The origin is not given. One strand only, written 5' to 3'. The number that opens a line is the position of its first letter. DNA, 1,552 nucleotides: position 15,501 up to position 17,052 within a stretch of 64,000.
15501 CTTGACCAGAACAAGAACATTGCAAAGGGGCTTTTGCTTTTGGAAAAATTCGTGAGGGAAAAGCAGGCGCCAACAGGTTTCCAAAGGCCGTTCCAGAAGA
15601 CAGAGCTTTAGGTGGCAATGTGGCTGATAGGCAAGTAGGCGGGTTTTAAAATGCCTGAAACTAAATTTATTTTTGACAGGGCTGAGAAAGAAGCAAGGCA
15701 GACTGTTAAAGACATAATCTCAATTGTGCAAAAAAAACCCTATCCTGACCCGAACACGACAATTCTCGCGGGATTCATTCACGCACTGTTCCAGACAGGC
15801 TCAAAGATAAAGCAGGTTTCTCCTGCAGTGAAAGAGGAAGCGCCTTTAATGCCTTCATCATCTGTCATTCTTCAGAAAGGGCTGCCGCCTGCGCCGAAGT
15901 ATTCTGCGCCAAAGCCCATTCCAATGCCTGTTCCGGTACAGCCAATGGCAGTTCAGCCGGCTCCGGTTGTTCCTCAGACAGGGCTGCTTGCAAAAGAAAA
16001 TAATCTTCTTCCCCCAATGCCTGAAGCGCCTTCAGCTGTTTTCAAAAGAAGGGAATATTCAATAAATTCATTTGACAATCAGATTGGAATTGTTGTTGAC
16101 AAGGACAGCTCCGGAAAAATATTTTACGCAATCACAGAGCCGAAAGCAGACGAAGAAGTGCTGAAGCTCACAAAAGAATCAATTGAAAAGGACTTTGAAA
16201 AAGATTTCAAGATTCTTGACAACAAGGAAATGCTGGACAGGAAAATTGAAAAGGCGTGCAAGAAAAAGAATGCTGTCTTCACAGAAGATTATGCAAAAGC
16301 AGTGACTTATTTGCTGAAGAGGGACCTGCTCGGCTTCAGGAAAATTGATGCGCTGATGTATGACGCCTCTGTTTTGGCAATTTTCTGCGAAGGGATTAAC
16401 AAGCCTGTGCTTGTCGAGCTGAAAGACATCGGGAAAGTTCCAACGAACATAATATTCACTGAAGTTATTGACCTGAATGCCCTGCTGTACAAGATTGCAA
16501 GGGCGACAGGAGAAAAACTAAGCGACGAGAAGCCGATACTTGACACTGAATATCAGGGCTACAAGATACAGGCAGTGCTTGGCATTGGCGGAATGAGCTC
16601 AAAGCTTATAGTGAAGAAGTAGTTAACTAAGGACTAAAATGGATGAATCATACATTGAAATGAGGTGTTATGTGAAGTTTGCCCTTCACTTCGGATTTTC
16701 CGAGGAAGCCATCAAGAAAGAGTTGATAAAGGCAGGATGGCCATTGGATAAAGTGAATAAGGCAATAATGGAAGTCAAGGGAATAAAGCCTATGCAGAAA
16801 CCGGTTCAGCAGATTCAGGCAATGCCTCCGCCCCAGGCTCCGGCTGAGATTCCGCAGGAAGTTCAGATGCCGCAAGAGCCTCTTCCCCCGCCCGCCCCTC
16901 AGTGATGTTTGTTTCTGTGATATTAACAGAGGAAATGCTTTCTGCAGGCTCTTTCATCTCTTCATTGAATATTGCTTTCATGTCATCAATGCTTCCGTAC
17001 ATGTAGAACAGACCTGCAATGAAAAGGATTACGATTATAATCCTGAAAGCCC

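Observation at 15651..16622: FlaI/GspE-type secretion ATPase N-terminal domain encoded alone, with a Pro-rich spacer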

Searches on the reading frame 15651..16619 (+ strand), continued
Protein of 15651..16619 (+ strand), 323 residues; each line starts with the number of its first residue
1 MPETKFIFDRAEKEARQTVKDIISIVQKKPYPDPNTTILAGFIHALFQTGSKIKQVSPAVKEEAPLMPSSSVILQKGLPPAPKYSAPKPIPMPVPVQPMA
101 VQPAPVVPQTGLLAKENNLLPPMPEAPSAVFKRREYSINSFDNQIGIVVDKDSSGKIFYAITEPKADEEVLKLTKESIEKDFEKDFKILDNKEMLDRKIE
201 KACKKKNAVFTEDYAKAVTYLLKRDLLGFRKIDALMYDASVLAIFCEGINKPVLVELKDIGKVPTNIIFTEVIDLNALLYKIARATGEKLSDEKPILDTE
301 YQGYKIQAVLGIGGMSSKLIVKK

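Call 32: list_cluster_members(proteins=[P0036, P0046, P0055, P0064, P0075, P0090, P0105, P0117, P0138, P0165])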
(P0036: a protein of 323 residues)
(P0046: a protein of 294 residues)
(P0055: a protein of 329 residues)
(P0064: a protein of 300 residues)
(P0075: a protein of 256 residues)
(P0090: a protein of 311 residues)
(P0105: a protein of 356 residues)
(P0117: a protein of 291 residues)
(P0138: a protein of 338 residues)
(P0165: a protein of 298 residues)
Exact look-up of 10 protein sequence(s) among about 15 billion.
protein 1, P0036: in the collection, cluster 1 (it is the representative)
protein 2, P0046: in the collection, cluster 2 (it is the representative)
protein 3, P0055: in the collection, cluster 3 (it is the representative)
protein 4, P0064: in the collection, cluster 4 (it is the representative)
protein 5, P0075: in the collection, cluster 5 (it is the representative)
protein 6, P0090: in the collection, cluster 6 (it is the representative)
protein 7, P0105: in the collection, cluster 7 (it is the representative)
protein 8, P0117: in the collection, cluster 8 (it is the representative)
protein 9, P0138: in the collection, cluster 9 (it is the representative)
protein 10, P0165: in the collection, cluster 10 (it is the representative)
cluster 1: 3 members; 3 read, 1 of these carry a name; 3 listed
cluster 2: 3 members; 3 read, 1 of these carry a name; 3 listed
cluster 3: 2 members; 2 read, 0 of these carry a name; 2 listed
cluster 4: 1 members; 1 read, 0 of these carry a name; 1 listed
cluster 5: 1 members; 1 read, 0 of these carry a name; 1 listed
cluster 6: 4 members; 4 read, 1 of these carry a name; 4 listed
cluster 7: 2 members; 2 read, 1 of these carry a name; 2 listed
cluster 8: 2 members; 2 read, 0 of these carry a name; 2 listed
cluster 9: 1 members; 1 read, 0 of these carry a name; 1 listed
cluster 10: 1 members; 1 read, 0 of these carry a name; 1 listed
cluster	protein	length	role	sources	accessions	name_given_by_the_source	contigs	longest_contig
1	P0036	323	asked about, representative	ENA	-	-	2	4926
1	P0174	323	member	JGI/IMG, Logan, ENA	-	hypothetical protein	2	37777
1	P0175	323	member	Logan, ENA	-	-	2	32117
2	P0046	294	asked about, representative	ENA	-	-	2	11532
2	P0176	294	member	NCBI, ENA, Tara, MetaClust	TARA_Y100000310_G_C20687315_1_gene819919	strand:+ start:769 stop:1653 length:885 start_codon:yes stop_codon:yes gene_type:complete | TARA_037_MES_0.1-0.22_C20687315_1_gene819919 COG0630 K07332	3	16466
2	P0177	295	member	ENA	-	-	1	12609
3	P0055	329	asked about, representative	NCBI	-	-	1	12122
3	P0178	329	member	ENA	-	-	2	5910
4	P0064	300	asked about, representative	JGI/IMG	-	-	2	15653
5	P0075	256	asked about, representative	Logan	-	-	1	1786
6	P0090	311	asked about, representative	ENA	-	-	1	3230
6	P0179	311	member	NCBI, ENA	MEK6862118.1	MAG: hypothetical protein AABY07_09210 [Nanoarchaeota archaeon]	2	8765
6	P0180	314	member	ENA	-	-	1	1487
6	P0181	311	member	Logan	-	-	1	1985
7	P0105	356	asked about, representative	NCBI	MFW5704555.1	MAG: hypothetical protein ACOCXG_01810, partial [Nanoarchaeota archaeon]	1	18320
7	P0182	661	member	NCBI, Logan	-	-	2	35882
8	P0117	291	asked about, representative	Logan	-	-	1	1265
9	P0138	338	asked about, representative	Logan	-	-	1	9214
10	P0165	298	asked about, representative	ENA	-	-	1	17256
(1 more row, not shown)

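Call 38: find_homologous_proteins(query=A4, max_evalue=1e-10)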
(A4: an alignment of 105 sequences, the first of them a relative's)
Query A4 (105 sequences) (323 aa, profile of the alignment): 25 proteins with E <= 1e-10 among 8000 candidates.
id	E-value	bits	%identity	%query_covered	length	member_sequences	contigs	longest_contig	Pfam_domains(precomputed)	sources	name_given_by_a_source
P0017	2.4e-101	358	46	100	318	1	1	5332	-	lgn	-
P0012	1.8e-99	352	59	100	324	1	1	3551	-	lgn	-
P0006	2.4e-99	351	71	100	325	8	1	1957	-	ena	-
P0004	1.8e-98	348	75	100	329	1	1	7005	-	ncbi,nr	ncbi:MAG: hypothetical protein QME12_06845 [Nanoarchaeota archaeon]|nr:hypothetical protein [Nanoarc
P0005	2.0e-98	348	74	100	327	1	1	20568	-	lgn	-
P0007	2.2e-98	348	71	100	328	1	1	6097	-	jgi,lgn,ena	-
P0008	2.5e-98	348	71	100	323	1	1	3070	-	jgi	jgi:hypothetical protein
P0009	7.9e-98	346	68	100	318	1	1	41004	-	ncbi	ncbi:MAG: hypothetical protein V1734_01835 [Nanoarchaeota archaeon]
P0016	8.2e-98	346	48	99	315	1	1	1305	-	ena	-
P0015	1.8e-97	345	57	100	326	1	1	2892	-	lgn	-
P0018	2.7e-97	344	47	99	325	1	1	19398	-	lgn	-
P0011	3.3e-97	344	64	100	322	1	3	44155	-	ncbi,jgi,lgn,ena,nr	ncbi:MAG TPA: hypothetical protein HA362_05780 [Nanoarchaeota archaeon]|nr:hypothetical protein [Nan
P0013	5.0e-97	344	59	100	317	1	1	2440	-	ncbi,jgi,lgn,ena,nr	ncbi:MAG: hypothetical protein KJ955_04275 [Nanoarchaeota archaeon]|nr:hypothetical protein [Nanoarc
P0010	1.0e-96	342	68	100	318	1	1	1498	-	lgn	-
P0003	1.9e-96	342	76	100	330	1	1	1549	-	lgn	-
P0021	6.0e-96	340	44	99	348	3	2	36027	-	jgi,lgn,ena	-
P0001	7.3e-96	340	100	100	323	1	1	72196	-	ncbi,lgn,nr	ncbi:MAG: hypothetical protein PHO02_03160 [Candidatus Nanoarchaeia archaeon]|nr:hypothetical protei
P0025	4.6e-85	304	34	99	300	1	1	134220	-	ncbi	ncbi:MAG: hypothetical protein ABIF40_04305 [archaeon]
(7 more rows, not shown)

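Call 39: find_encoding_contigs(protein=P0174, flank=6000, max_places=1)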
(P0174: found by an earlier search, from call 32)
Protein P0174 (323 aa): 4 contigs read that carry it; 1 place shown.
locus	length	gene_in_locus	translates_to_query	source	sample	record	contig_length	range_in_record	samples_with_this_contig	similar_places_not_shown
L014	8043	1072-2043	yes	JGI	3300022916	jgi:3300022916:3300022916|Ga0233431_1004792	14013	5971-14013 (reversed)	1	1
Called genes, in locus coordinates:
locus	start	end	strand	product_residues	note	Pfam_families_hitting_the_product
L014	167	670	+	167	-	PF01797:Y1_Tnp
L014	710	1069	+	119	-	-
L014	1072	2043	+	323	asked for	-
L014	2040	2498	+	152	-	-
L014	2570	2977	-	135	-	-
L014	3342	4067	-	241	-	PF00211:Guanylate_cyc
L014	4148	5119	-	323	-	PF01047:MarR (faint), PF12802:MarR_2 (faint), PF13404:HTH_AsnC-type, PF13412:HTH_24, PF13404:HTH_AsnC-type, PF13412:HTH_24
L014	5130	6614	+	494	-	PF02310:B12-binding, PF04055:Radical_SAM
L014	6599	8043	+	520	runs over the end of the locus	PF02310:B12-binding, PF04055:Radical_SAM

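Call 40: find_encoding_contigs(protein=P0176, flank=6000, max_places=1)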
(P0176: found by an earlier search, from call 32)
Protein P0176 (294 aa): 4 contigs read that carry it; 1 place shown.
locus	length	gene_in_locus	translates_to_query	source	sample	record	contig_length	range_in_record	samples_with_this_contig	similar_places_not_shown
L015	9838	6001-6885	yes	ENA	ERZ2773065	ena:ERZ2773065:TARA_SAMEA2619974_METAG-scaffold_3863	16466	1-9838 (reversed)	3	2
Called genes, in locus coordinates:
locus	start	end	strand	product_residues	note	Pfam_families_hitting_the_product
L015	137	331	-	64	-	-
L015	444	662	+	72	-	PF01780:Ribosomal_L37ae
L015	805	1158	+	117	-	PF01920:Prefoldin_2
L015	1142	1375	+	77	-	PF03685:UPF0147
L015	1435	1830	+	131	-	PF04472:SepF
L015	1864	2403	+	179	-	PF03367:Zn_ribbon_ZPR1, PF22794:jr-ZPR1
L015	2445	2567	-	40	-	-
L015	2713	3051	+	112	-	-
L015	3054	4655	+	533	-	PF00118:Cpn60_TCP1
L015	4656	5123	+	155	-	-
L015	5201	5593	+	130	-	-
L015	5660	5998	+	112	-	-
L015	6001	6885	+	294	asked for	-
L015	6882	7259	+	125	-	-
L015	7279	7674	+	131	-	-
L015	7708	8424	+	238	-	-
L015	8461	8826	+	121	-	PF00072:Response_reg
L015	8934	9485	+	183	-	-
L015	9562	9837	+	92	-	?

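Call 75: find_related_loci(query=A1, collection=viral_contigs, flank=6000)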
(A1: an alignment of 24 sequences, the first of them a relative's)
Query A1 (323 aa) in viral_contigs; peptide patterns used: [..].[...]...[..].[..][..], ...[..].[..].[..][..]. (x = any residue, [..] = any of these).
41 stretches matched a pattern, but none encodes a relative of the query by tblastn (E <= 1e-3).

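Call 76: fold_search(model_id=the predicted structure, library=viral)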
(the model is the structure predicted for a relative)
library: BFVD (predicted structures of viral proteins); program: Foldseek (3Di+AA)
matches with E <= 10: 375; with E <= 0.001: 0
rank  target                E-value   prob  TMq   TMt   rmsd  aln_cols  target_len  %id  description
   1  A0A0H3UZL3            5.1e-02  0.21  0.12  0.20  10.5       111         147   13  (no name in the UniProt tables at hand)
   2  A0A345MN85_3          6.1e-02  0.08  0.10  0.04  28.7       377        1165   11  (no name in the UniProt tables at hand)
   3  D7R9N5                7.3e-02  0.13  0.12  0.09  25.4       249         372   12  p1 protein (Fragment) [Cystovirus phi6]
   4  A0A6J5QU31            9.7e-02  0.08  0.10  0.09  28.9       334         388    7  Uncharacterized protein [uncultured Caudovirales phage]
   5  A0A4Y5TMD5            1.2e-01  0.08  0.11  0.13  18.6       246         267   15  (no name in the UniProt tables at hand)
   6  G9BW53                1.2e-01  0.16  0.09  0.23  11.4        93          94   13  (no name in the UniProt tables at hand)
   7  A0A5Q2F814            1.3e-01  0.66  0.10  0.36  13.1        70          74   11  Uncharacterized protein [Gordonia phage Sixama]
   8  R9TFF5                1.3e-01  0.18  0.14  0.25   9.3       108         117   19  Uncharacterized protein [Vibrio phage nt-1]
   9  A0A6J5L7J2            1.4e-01  0.25  0.10  0.09  28.8       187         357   12  Tail fiber protein [uncultured Caudovirales phage]
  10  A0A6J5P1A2            1.8e-01  0.20  0.09  0.05  27.5       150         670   15  Pectate lyase superfamily protein [uncultured Caudovirales phage]
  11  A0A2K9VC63            2.5e-01  0.20  0.11  0.30  13.0        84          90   11  Uncharacterized protein [Lactobacillus phage Nyseid]
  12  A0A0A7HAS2            2.5e-01  0.07  0.12  0.08  17.9       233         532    8  Uncharacterized protein [Arthrobacter phage vB_ArtM-ArV1]
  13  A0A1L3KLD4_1          2.6e-01  0.14  0.09  0.04  33.2       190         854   15  (no name in the UniProt tables at hand)
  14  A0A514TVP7            3.5e-01  0.05  0.11  0.13  18.9       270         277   13  Uncharacterized protein [Aeromonas phage D3]
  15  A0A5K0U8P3            3.5e-01  0.03  0.09  0.09  16.3       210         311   10  Endonuclease/exonuclease/phosphatase family protein [Yasminevirus sp. GU-2018]
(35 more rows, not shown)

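Call 77: find_related_loci(query=A1, collection=metagenome_contigs, flank=8000)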
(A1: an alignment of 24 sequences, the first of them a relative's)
Query A1 (323 aa) in metagenome_contigs; peptide patterns used: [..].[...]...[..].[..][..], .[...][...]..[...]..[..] (x = any residue, [..] = any of these).
265 stretches matched a pattern; 15 encode a relative of the query (tblastn E <= 1e-3); 15 distinct loci.
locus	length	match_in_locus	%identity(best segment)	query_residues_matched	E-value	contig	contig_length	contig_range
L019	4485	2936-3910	72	1-323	5e-147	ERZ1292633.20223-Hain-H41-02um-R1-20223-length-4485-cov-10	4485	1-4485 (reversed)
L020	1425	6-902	71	25-323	1e-149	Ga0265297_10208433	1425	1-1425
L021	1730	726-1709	71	1-323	5e-146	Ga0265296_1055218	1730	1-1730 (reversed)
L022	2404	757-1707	59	1-323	4e-120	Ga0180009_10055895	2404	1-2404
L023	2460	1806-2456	68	1-218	3e-92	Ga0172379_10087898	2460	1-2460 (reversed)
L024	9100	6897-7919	44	4-323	2e-88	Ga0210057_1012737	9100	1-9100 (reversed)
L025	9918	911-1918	44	4-323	2e-82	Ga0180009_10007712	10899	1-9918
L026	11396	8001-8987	42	3-323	8e-77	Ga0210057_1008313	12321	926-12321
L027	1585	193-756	57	136-323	4e-65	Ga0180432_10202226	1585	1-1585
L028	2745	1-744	35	22-323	2e-48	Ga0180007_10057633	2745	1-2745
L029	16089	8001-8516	40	151-323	5e-38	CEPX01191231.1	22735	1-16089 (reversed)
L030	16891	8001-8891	29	5-323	2e-33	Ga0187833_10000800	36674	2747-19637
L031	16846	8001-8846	29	19-323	7e-31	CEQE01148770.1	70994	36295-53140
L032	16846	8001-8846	29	19-323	7e-31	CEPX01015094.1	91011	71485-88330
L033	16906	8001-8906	29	3-323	2e-36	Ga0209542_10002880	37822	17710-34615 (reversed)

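Call 82: search_protein_families(library=pfam, proteins=[L014:2040-2495:+, L015:6882-7256:+, L026:8999-9406:+, L002:9107-9421:+, L033:7301-7603:+, L015:5201-5590:+, L015:4656-5120:+], max_evalue=0.1)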
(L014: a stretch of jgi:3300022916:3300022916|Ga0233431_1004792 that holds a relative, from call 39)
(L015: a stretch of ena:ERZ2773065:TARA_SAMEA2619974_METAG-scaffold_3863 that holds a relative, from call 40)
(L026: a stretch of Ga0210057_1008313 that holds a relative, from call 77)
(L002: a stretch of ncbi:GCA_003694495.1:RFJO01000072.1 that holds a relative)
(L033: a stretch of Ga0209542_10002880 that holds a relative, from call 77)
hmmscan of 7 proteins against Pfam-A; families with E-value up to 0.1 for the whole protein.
L014:2040-2495:+ (152 aa): 6 families
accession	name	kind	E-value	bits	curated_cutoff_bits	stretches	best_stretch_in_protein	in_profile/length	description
PF09973.14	DUF2208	-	0.0079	16.3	24.3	1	7-74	4-68/231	Predicted membrane protein (DUF2208)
PF07234.17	Babuvirus_MP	-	0.0088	16.4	27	1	2-72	11-74/117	Movement and RNA silencing protein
PF07332.16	Phage_holin_3_6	-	0.011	16.2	28.4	1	5-55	48-97/116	Putative Actinobacterial Holin-X, holin superfamily III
PF23828.1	DUF7198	-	0.011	15.6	27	1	28-120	5-98/236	Family of unknown function (DUF7198)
PF05620.16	TMEM208_SND2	-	0.096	13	22.9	0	12-55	99-140/167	SRP-independent targeting protein 2/TMEM208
PF20386.3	DUF6681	-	0.097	12.8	24.1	1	5-64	31-91/267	Family of unknown function (DUF6681)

L015:6882-7256:+ (125 aa): 0 families

L026:8999-9406:+ (136 aa): 2 families
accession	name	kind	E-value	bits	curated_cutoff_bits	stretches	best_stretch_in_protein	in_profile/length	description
PF13670.12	PepSY_2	-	0.028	14.8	24.3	1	60-82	29-51/83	Peptidase propeptide and YPEB domain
PF06098.16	Radial_spoke_3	-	0.039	13.8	26.4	1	13-87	118-190/229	Radial spoke protein 3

L002:9107-9421:+ (105 aa): 1 family
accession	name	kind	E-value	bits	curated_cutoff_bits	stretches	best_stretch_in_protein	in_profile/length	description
PF10934.14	Sheath_initiator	-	0.076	13.5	32.9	0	14-57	40-83/104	Contractile injection system sheath initiator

L033:7301-7603:+ (101 aa): 0 families

L015:5201-5590:+ (130 aa): 3 families
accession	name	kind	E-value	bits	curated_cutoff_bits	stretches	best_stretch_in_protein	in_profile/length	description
PF11963.13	B-CoV_A_NSP1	-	0.0028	17.4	25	1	15-94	197-275/355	Betacoronavirus, lineage A, NSP1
PF11184.13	DUF2969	-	0.095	13.6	25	0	7-34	23-48/71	Protein of unknown function (DUF2969)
PF24769.1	At2g29880_C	-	0.096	13.5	26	0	101-120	19-38/47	At2g29880 C-terminal domain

L015:4656-5120:+ (155 aa): 1 family
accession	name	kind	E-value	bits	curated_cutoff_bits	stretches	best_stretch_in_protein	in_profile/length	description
PF04769.18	MATalpha_HMGbox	-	0.08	12.7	28.1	0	44-86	133-175/194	Mating-type protein MAT alpha 1 HMG-box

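Call 85: list_cluster_members(proteins=[P0109, P0123, P0125, P0132, P0167, P0173, P0161, P0171, P0139, P0130])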
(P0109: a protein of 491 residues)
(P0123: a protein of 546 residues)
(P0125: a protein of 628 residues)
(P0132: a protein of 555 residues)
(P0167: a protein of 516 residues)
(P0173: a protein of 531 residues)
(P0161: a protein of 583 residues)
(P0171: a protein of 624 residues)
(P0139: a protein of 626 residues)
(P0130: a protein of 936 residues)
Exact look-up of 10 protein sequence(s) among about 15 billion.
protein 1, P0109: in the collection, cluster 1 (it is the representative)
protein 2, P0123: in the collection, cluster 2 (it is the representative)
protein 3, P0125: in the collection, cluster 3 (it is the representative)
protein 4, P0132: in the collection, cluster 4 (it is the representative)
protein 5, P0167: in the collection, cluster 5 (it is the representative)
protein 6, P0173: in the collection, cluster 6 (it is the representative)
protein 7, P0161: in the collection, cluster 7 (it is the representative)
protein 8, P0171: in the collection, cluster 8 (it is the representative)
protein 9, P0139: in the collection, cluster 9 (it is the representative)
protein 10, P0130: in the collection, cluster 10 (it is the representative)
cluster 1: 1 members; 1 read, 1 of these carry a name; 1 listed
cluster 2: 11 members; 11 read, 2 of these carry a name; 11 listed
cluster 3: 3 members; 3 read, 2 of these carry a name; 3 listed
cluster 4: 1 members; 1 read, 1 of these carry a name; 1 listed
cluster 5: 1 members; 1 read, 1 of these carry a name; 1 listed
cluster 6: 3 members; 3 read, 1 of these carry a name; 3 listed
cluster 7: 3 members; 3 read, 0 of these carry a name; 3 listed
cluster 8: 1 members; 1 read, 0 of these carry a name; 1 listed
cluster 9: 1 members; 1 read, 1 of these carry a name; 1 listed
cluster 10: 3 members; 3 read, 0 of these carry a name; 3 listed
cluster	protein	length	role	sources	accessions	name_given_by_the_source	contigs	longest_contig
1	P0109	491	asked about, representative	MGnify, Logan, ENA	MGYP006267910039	CR=1 FL=1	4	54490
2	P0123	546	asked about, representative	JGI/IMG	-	-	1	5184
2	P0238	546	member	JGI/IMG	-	flagellar protein FlaI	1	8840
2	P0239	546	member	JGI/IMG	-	flagellar protein FlaI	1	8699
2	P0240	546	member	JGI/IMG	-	-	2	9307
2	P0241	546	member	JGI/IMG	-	-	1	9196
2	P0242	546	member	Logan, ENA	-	-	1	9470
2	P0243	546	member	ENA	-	-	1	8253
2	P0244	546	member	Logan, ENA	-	-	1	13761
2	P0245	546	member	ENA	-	-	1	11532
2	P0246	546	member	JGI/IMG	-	-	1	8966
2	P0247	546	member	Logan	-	-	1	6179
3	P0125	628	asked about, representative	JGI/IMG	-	flagellar protein FlaI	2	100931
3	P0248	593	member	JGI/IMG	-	flagellar protein FlaI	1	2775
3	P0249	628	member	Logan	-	-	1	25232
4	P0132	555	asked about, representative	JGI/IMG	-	flagellar protein FlaI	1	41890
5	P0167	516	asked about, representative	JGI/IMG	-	flagellar protein FlaI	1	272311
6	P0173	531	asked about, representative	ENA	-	-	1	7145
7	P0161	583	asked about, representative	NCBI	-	-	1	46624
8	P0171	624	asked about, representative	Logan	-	-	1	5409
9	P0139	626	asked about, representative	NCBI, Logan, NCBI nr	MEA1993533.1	MAG: type II/IV secretion system ATPase subunit [Euryarchaeota archaeon] | type II/IV secretion system ATPase subunit [Euryarchaeota archaeon]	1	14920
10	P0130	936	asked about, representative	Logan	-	-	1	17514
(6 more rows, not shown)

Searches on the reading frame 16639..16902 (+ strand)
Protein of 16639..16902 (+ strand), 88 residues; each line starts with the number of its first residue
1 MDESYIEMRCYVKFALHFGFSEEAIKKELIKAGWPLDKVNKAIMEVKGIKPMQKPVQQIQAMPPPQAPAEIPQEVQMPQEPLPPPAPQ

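Call 5: search_protein_families(library=pfam, proteins=[window:16639-16902:+], max_evalue=1)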
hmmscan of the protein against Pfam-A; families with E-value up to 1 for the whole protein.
window:16639-16902:+ (88 aa): 2 families
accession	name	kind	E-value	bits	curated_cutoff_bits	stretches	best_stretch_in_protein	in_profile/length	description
PF10163.14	EnY2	-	0.19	12.5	27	1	23-76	19-72/83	Transcription factor e(y)2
PF21784.3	Bflower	-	0.87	10.4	25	0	31-84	48-101/116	4-fold beta flower protein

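Call 26: search_protein_families(library=ncbifam, proteins=[window:16639-16902:+], max_evalue=0.1)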
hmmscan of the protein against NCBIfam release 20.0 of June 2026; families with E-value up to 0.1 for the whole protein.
window:16639-16902:+ (88 aa): 0 families

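Call 82: search_protein_families(library=pfam, proteins=[window:16639-16902:+], max_evalue=0.1)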
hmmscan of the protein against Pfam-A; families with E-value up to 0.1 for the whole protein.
window:16639-16902:+ (88 aa): 0 families
